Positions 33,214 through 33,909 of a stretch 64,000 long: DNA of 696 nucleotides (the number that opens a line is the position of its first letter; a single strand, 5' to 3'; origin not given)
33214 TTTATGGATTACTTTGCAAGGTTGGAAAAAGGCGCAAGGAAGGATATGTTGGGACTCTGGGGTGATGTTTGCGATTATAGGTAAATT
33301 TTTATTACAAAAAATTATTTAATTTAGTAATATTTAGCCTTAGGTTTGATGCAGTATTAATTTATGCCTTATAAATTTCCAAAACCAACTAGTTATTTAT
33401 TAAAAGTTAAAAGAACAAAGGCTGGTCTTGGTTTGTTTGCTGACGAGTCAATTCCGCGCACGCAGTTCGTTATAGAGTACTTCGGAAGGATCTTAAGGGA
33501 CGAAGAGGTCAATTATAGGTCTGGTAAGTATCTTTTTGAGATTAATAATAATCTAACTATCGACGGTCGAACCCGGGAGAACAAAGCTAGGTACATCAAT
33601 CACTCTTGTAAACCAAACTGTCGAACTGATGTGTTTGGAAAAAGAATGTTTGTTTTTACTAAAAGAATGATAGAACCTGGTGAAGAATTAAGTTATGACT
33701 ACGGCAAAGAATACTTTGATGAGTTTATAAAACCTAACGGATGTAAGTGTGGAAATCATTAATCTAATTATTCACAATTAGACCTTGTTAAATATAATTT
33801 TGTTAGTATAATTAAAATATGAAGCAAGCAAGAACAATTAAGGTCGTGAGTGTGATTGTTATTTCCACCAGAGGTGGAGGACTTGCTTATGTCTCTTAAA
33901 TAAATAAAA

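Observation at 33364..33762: Minimal (132 aa) SET-domain protein with intact catalytic and post-SET motifs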

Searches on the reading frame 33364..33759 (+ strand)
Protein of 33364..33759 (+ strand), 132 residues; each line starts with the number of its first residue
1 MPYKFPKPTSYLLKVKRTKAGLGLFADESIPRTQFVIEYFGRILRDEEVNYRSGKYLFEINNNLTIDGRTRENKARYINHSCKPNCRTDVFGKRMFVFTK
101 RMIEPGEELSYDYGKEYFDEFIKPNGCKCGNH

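Call 3: search_protein_families(library=pfam, proteins=[window:33364-33759:+], max_evalue=0.01)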
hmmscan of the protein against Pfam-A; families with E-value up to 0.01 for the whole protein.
window:33364-33759:+ (132 aa): 2 families
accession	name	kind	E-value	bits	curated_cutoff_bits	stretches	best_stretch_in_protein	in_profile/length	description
PF00856.33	SET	-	3.8e-25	88.8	22.4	1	21-114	1-105/105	SET domain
PF21549.2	PRDM2_PR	-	0.0059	16.8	27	1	14-120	5-119/123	PR domain zinc finger protein 2, PR domain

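Call 4: search_protein_families(library=ncbifam, proteins=[window:33364-33759:+], max_evalue=0.01)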
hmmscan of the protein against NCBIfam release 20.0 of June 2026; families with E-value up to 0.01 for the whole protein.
window:33364-33759:+ (132 aa): 1 family
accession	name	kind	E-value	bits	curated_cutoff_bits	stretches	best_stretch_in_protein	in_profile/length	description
NF043024.1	T4SS_AnkI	equivalog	9.5e-06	24.6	550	1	17-115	31-141/439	Dot/Icm T4SS effector AnkI/LegAS4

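Call 5: search_solved_structures(query=window:33364-33759:+, max_evalue=0.001, show_alignments=3)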
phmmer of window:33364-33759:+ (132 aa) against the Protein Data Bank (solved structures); distinct sequences matched with E-value up to 0.001: 121 (the best 60 are shown).
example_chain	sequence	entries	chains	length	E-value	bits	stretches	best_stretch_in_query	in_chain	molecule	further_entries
4z4p_A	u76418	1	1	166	1.4e-19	73.9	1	19-130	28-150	Histone-lysine N-methyltransferase 2D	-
5f59_A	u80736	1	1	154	2.2e-19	73.3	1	18-130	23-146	Histone-lysine N-methyltransferase 2C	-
5f6k_C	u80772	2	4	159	2.4e-19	73.1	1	18-130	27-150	Histone-lysine N-methyltransferase 2C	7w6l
6kiw_K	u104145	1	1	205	5e-19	72.1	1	18-130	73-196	Histone-lysine N-methyltransferase 2C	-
9yl3_K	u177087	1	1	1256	4.8e-18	68.9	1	19-130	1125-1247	[histone H3]-lysine(4) N-methyltransferase,Histone-lysine N-methyltransferase 2D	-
9yle_K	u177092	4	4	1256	4.8e-18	68.9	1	19-130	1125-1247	[histone H3]-lysine(4) N-methyltransferase,Histone-lysine N-methyltransferase 2D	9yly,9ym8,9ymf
7u5v_A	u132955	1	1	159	1.6e-16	64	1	20-130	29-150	Histone-lysine N-methyltransferase 2A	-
2w5y_A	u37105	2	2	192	2.8e-16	63.2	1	19-130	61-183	HISTONE-LYSINE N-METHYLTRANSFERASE HRX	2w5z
3fpd_A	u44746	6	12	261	3.4e-16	62.9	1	15-131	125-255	Histone-lysine N-methyltransferase, H3 lysine-9 specific 5 | Histone-lysine N-methyltransferase EHMT1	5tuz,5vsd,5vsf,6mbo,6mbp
9ykr_A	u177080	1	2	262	3.4e-16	62.9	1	15-131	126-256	Histone-lysine N-methyltransferase EHMT1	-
4mi5_A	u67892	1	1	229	3.5e-16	62.9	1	11-117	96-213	Histone-lysine N-methyltransferase EZH2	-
4mi0_A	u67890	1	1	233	3.6e-16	62.8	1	11-117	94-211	Histone-lysine N-methyltransferase EZH2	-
6kiu_K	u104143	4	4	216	3.8e-16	62.8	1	20-130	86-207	Histone-lysine N-methyltransferase 2A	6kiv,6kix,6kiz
2igq_A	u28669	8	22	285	4.2e-16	62.6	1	15-131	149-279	euchromatic histone methyltransferase 1 | Histone-lysine N-methyltransferase, H3 lysine-9 specific 5 | Histone-lysine N-methyltransferase EHMT1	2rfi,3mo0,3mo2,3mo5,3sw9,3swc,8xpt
7ud5_K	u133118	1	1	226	4.3e-16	62.6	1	20-130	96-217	cDNA FLJ56846, highly similar to Zinc finger protein HRX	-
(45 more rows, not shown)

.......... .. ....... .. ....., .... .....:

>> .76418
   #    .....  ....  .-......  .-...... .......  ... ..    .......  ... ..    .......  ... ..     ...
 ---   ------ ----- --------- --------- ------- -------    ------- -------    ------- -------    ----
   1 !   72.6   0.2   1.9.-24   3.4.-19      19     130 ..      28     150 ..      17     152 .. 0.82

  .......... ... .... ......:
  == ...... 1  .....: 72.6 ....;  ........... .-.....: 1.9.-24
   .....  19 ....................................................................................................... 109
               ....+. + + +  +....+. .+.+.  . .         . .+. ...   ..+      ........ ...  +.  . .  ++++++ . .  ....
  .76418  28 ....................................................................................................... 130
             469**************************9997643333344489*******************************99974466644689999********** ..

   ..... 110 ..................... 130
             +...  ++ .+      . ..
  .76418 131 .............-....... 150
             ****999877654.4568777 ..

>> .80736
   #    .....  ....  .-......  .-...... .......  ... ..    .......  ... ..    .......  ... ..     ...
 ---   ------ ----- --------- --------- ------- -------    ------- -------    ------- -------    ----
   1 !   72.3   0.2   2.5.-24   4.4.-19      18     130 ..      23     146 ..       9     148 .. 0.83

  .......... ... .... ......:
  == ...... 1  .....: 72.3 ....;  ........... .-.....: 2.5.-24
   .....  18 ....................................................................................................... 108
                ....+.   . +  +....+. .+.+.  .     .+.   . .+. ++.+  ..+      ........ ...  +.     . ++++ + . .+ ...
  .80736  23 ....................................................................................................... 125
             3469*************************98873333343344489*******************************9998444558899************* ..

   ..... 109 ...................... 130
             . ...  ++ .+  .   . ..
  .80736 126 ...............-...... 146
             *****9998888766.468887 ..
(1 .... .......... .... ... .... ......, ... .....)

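Call 6: find_homologous_proteins(query=window:33364-33759:+)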
Query window:33364-33759:+ (132 aa): 6125 proteins with E <= 0.001 among 6137 candidates; the best 120 are listed.
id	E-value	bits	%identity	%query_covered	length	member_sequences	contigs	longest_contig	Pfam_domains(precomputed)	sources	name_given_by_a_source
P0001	1.9e-86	305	100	100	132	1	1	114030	PF00856.34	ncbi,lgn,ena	-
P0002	1.1e-53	199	64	100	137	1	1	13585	PF00856.34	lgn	-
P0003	2.5e-52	195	62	100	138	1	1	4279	PF00856.34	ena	-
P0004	1.7e-51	192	64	100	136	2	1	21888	PF00856.34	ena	-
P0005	5.9e-51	190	63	100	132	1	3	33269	PF00856.34,PF21549.3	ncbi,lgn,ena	-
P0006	1.0e-49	186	59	100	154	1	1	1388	PF00856.34,PF21549.3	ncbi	-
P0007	1.1e-49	186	61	100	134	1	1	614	PF00856.34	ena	-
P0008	3.1e-49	185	62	94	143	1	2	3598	PF00856.34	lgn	-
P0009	4.2e-49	184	57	100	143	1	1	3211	PF00856.34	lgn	-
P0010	1.3e-48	183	58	100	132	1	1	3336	PF00856.34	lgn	-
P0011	1.6e-48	182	58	99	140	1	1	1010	PF00856.34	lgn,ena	-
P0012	2.1e-48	182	61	100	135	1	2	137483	PF00856.34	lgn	-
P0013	3.1e-48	181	60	100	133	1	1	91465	PF00856.34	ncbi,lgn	-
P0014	3.9e-48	181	58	100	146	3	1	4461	PF00856.34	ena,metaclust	metaclust:\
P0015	4.9e-48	181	55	100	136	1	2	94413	PF00856.34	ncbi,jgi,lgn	-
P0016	5.7e-48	180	57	100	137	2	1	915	PF00856.34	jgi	-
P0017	2.5e-47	178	58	100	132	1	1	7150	PF00856.34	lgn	-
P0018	3.5e-47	178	57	99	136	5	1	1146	PF00856.34,PF21549.3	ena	-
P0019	4.3e-47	178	58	100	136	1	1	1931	PF00856.34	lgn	-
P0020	4.3e-47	178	60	98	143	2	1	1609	PF00856.34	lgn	-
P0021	4.6e-47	178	58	98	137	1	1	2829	PF00856.34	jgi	-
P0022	5.2e-47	177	57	98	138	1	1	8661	PF00856.34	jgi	-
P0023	5.5e-47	177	57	100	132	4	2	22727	PF00856.34,PF21549.3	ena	-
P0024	5.7e-47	177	60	100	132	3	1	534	PF00856.34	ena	-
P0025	6.0e-47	177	57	98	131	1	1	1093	PF00856.34,PF21549.3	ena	-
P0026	6.1e-47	177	58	98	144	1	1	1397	PF00856.34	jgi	-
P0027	7.7e-47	177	61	94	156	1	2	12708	PF00856.34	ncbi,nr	ncbi:SET domain-containing protein [candidate division KSB1 bacterium]|nr:SET domain-containing prot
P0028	8.3e-47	177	58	98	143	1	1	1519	PF00856.34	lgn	-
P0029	8.6e-47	177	61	94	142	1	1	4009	PF00856.34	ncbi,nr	ncbi:MAG: SET domain-containing protein [Candidatus Uhrbacteria bacterium]|nr:SET domain-containing 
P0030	9.3e-47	177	57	100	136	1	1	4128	PF00856.34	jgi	jgi:uncharacterized protein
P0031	1.3e-46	176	56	100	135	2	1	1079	PF00856.34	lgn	-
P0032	1.4e-46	176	58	100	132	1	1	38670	PF00856.34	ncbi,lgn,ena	-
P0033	1.5e-46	176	56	100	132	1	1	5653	PF00856.34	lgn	-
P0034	1.6e-46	176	57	100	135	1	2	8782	PF00856.34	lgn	-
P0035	1.7e-46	176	57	98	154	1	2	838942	PF00856.34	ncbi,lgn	-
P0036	2.4e-46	175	60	100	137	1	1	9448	PF00856.34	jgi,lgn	-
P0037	3.3e-46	175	58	98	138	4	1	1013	PF00856.34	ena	-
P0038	4.7e-46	174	57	98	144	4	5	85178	PF00856.34,PF21549.3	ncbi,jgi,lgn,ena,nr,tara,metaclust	ncbi:hypothetical protein CL654_01355 [bacterium]|nr:hypothetical protein [bacterium]|tara:strand:+ 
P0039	5.6e-46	174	57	98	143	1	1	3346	PF00856.34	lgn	-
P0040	6.9e-46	174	57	100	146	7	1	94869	PF00856.34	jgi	-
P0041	9.0e-46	173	58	98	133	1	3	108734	PF00856.34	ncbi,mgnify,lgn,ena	mgnify:CR=1 FL=1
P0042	9.0e-46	173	60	95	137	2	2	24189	PF00856.34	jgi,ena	-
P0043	1.1e-45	173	56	99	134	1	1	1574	PF00856.34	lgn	-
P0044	1.2e-45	173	58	98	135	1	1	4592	PF00856.34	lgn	-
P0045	1.3e-45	173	64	88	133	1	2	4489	PF00856.34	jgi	-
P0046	1.3e-45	173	56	100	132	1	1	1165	PF00856.34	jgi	jgi:SET domain-containing protein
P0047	1.3e-45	173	55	100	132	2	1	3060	PF00856.34,PF21549.3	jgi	jgi:uncharacterized protein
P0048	1.4e-45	173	58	96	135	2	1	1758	PF00856.34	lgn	-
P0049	1.5e-45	173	58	94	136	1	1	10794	PF00856.34,PF21549.3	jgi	jgi:uncharacterized protein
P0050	1.5e-45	173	55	100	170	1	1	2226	PF00856.34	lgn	-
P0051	1.6e-45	173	58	88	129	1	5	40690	PF00856.34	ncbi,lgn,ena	-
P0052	1.9e-45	172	60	93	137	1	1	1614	PF00856.34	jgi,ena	-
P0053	2.0e-45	172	58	92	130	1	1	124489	PF00856.34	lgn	-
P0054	2.5e-45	172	56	100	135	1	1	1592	PF00856.34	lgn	-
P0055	2.6e-45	172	57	98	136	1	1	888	PF00856.34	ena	-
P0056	2.6e-45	172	55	100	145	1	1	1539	PF00856.34,PF21549.3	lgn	-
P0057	2.8e-45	172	61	91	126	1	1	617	PF00856.34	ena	-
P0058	2.9e-45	172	59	100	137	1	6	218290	PF00856.34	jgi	jgi:SET domain-containing protein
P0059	3.2e-45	172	56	98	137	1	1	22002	PF00856.34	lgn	-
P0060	3.5e-45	171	62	89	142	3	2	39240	PF00856.34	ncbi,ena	-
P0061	3.6e-45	171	62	95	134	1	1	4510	PF00856.34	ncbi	-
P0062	4.1e-45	171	55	100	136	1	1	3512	PF00856.34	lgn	-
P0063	4.2e-45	171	58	91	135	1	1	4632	PF00856.34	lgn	-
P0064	4.2e-45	171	59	94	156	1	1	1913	PF00856.34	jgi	jgi:uncharacterized protein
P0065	4.4e-45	171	59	100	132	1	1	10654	PF00856.34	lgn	-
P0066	4.5e-45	171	57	100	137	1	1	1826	PF00856.34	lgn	-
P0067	4.9e-45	171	57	90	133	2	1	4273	PF00856.34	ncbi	-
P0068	6.1e-45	171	54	98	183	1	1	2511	PF00856.34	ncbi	-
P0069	6.5e-45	171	56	100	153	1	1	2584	PF00856.34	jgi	jgi:hypothetical protein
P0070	6.9e-45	170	61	86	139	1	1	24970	PF00856.34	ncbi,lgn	ncbi:MAG: SET domain-containing protein-lysine N-methyltransferase [Candidatus Paceibacterota bacter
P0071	6.9e-45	170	62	95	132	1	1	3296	PF00856.34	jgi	jgi:SET domain-containing protein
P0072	7.4e-45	170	61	100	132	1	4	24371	PF00856.34,PF21549.3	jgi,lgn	jgi:SET domain-containing protein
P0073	9.2e-45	170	55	100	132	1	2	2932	PF00856.34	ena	-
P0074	1.0e-44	170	57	98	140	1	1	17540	PF00856.34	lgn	-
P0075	1.0e-44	170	55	98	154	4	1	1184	PF00856.34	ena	-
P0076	1.2e-44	170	57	95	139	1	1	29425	PF00856.34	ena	-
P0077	1.2e-44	170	55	98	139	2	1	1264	PF00856.34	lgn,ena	-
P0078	1.9e-44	169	57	94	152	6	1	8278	PF00856.34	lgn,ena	-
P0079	1.9e-44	169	57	98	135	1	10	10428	PF00856.34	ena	-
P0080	2.0e-44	169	57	94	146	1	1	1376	PF00856.34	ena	-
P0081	2.1e-44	169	55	98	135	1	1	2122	PF00856.34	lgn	-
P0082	2.2e-44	169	59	93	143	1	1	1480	PF00856.34,PF21549.3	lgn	-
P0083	2.7e-44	169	63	90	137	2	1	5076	PF00856.34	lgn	-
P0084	2.7e-44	169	62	89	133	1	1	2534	PF00856.34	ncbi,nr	ncbi:SET domain-containing protein [Candidatus Azambacteria bacterium]|nr:SET domain-containing prot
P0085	2.9e-44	168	56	94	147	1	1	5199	PF00856.34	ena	-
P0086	3.0e-44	168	57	99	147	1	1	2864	PF00856.34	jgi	jgi:uncharacterized protein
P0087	3.2e-44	168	64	89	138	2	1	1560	PF00856.34,PF21549.3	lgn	-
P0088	3.3e-44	168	56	98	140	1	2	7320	PF00856.34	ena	-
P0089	3.8e-44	168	63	88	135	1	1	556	PF00856.34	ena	-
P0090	3.9e-44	168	63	91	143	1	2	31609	PF00856.34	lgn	-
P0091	4.1e-44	168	59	93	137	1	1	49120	PF00856.34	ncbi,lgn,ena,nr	ncbi:MAG: SET domain-containing protein [Candidatus Kaiserbacteria bacterium]|nr:SET domain-containi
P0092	4.1e-44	168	59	94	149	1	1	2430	PF00856.34,PF21549.3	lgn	-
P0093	4.4e-44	168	57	98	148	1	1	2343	PF00856.34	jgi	jgi:uncharacterized protein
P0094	4.9e-44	168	54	98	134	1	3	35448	PF00856.34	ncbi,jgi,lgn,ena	-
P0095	5.5e-44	168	59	93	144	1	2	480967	PF00856.34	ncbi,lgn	-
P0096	5.7e-44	168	53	100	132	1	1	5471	PF00856.34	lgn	-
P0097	6.0e-44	167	58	93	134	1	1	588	PF00856.34,PF21549.3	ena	-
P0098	6.2e-44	167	62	91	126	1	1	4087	PF00856.34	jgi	-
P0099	6.6e-44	167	57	100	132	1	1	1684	PF00856.34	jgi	-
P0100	6.7e-44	167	60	95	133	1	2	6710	PF00856.34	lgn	-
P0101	6.7e-44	167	59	94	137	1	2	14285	PF00856.34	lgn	-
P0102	8.2e-44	167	57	96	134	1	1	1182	PF00856.34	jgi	jgi:hypothetical protein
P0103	8.8e-44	167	57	98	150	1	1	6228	PF00856.34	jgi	jgi:uncharacterized protein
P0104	9.0e-44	167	62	89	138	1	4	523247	PF00856.34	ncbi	ncbi:MAG: SET domain-containing protein-lysine N-methyltransferase [Candidatus Paceibacterota bacter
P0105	9.3e-44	167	55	95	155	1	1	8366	PF00856.34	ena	-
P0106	9.9e-44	167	58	91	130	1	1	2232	PF00856.34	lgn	-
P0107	9.9e-44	167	56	95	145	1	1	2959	PF00856.34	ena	-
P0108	1.1e-43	167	57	95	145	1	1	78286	PF00856.34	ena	-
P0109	1.1e-43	167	52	98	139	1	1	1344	PF00856.34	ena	-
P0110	1.1e-43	167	61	86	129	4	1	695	PF00856.34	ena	-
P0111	1.2e-43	166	55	98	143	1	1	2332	PF00856.34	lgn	-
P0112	1.2e-43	166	58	93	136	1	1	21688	PF00856.34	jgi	jgi:SET domain-containing protein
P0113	1.3e-43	166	58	94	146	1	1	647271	PF00856.34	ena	-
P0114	1.5e-43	166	64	88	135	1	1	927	PF00856.34,PF21549.3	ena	-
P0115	1.5e-43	166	57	94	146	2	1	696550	PF00856.34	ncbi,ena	-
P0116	1.5e-43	166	59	100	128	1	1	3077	PF00856.34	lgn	-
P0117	1.7e-43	166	62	90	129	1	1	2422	PF00856.34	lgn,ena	-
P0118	1.9e-43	166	57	94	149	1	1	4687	PF00856.34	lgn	-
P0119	1.9e-43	166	55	97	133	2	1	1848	PF00856.34,PF21549.3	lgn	-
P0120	1.9e-43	166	56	93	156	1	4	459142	PF00856.34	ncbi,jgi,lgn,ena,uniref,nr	ncbi:MAG: SET domain-containing protein-lysine N-methyltransferase [Candidatus Niyogibacteria bacter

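Call 10: find_encoding_contigs(protein=window:33364-33759:+, flank=10000, max_places=3)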
Protein window:33364-33759:+ (132 aa): 3 contigs read that carry it; 2 places shown.
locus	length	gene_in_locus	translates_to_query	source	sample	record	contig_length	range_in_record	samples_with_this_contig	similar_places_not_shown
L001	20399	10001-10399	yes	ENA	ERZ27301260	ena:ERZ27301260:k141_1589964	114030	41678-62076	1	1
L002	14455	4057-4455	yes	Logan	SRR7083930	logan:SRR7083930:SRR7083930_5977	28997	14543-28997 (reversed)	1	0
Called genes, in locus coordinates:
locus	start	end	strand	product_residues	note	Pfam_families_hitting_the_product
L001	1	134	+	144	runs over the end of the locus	PF02381:MraZ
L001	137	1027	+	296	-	PF01795:Methyltransf_5, PF13847:Methyltransf_31 (weak)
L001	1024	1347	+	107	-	-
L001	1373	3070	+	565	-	PF03717:PBP_dimer (faint), PF00905:Transpeptidase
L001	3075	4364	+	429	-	PF08245:Mur_ligase_M, PF02875:Mur_ligase_C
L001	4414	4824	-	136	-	PF00293:NUDIX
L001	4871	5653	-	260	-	PF02517:Rce1-like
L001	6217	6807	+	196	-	PF13302:Acetyltransf_3, PF13420:Acetyltransf_4, PF13523:Acetyltransf_8, PF00583:Acetyltransf_1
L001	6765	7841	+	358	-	PF10432:bact-PGI_C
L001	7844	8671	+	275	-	PF00480:ROK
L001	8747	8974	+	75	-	-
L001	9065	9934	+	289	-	PF00565:SNase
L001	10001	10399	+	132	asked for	PF00856:SET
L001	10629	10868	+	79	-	-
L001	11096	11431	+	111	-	-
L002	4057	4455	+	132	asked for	PF00856:SET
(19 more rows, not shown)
